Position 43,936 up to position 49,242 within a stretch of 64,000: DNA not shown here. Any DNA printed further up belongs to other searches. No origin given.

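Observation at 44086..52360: nrd locus with three complete class II RNR catalytic units, two fused head-to-tail in a 1668-aa polypeptide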

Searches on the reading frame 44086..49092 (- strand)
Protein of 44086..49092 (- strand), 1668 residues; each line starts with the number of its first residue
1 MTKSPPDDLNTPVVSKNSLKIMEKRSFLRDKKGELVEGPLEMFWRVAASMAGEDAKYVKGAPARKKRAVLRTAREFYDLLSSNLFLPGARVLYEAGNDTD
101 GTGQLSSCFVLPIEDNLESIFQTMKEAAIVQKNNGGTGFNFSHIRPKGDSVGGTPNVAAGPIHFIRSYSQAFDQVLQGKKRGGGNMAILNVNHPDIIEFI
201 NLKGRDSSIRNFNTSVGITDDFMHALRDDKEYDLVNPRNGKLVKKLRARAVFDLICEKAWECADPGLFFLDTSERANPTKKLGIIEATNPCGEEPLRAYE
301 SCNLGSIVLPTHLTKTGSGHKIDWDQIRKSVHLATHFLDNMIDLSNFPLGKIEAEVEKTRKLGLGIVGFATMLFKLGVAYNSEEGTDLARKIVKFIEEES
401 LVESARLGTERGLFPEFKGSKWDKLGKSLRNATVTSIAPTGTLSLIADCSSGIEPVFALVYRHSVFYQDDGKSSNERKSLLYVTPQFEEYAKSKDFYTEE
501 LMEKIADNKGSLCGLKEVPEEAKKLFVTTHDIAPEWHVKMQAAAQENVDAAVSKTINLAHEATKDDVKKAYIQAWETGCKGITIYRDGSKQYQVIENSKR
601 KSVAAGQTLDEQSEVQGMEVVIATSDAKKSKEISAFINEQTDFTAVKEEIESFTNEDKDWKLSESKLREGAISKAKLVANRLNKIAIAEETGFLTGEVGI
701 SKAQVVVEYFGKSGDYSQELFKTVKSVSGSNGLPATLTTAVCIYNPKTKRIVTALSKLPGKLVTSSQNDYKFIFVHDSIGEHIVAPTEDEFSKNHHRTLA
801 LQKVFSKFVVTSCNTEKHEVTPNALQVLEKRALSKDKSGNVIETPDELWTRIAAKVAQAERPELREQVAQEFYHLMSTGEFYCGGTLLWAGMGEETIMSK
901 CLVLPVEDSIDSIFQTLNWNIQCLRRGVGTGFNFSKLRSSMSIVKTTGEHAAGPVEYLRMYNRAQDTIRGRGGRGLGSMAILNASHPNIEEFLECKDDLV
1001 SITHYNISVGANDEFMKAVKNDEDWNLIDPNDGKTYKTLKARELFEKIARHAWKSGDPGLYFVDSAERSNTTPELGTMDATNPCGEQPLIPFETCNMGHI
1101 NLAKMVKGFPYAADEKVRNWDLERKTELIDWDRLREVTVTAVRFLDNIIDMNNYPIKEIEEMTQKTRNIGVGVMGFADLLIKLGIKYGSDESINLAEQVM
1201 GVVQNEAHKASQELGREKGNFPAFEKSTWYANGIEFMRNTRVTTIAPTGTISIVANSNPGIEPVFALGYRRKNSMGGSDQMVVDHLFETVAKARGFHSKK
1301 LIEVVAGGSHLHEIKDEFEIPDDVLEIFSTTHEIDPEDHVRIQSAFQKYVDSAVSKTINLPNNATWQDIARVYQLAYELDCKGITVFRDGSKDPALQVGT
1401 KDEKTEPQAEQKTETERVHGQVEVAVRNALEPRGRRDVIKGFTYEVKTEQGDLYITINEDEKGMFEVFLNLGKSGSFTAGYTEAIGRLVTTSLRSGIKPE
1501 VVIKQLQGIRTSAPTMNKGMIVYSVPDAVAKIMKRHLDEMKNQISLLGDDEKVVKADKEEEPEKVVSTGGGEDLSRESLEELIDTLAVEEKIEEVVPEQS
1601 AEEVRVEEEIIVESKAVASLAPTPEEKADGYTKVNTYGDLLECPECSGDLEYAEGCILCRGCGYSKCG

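Call 8: search_protein_families(library=pfam, proteins=[window:44086-49092:-], max_evalue=0.01)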
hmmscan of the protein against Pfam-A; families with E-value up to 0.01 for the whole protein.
window:44086-49092:- (1668 aa): 4 families
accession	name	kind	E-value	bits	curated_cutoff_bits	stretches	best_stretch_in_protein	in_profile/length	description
PF02867.20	Ribonuc_red_lgC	-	1.2e-244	813.3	23.9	2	106-585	1-523/523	Ribonucleotide reductase, barrel domain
PF00317.26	Ribonuc_red_lgN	-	1.5e-29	102.3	28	2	820-884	3-65/77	Ribonucleotide reductase, all-alpha domain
PF12637.14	TSCPD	-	9.8e-21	74.3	22.8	1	1444-1537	3-88/88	TSCPD domain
PF01725.21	Ham1p_like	-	4.1e-11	43.6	22.5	1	620-805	1-184/186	Ham1 family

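Call 9: search_protein_families(library=ncbifam, proteins=[window:44086-49092:-], max_evalue=0.01)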
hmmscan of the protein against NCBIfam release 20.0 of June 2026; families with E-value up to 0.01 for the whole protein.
window:44086-49092:- (1668 aa): 24 families
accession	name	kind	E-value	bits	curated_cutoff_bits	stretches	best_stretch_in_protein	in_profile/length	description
NF006417.0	PRK08665.1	equivalog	0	1637.5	961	2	814-1668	6-759/759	vitamin B12-dependent ribonucleotide reductase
NF005010.0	PRK06406.1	subfamily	0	1235.7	1125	4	65-602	212-732/771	vitamin B12-dependent ribonucleotide reductase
TIGR02504.1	NrdJ_Z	equivalog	0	1233.5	399.95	2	19-595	2-606/606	adenosylcobalamin-dependent ribonucleoside-diphosphate reductase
NF006207.0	PRK08332.1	equivalog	1e-211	705.9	2400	6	290-642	1241-1609/1684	vitamin B12-dependent ribonucleotide reductase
NF005122.0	PRK06556.1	equivalog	3.7e-197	657.1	859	6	1237-1665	541-956/960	vitamin B12-dependent ribonucleotide reductase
TIGR02506.1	NrdE_NrdA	equivalog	3.5e-179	597.2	341.05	4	826-1230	5-428/616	ribonucleoside-diphosphate reductase subunit alpha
NF005401.0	PRK06948.1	subfamily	1.1e-159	532.9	906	3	844-1393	32-586/604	ribonucleotide reductase-like protein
NF005991.0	PRK08115.1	equivalog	1.8e-141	472.8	854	6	1034-1227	428-606/858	vitamin B12-dependent ribonucleotide reductase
NF006577.0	PRK09102.1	equivalog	3.4e-139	464.9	620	3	71-602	60-585/604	ribonucleoside-diphosphate reductase subunit alpha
NF005736.0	PRK07562.1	equivalog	3.5e-138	462.1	1737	8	1002-1227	394-603/1222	vitamin B12-dependent ribonucleotide reductase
NF005544.0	PRK07207.1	equivalog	1.2e-133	447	965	6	1034-1230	538-721/965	ribonucleoside-diphosphate reductase subunit alpha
NF005101.0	PRK06539.1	equivalog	1.5e-132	443.3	988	5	22-424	156-574/822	ribonucleoside-diphosphate reductase subunit alpha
NF009029.0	PRK12365.1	equivalog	3.6e-103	346.4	1350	6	1031-1230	618-803/1046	ribonucleoside-diphosphate reductase subunit alpha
NF006279.0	PRK08447.1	equivalog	3.3e-100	336.6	1082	4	19-241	142-353/789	ribonucleoside-diphosphate reductase subunit alpha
NF005483.0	PRK07088.1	equivalog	2.3e-98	330.3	1214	5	17-246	161-381/764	ribonucleoside-diphosphate reductase subunit alpha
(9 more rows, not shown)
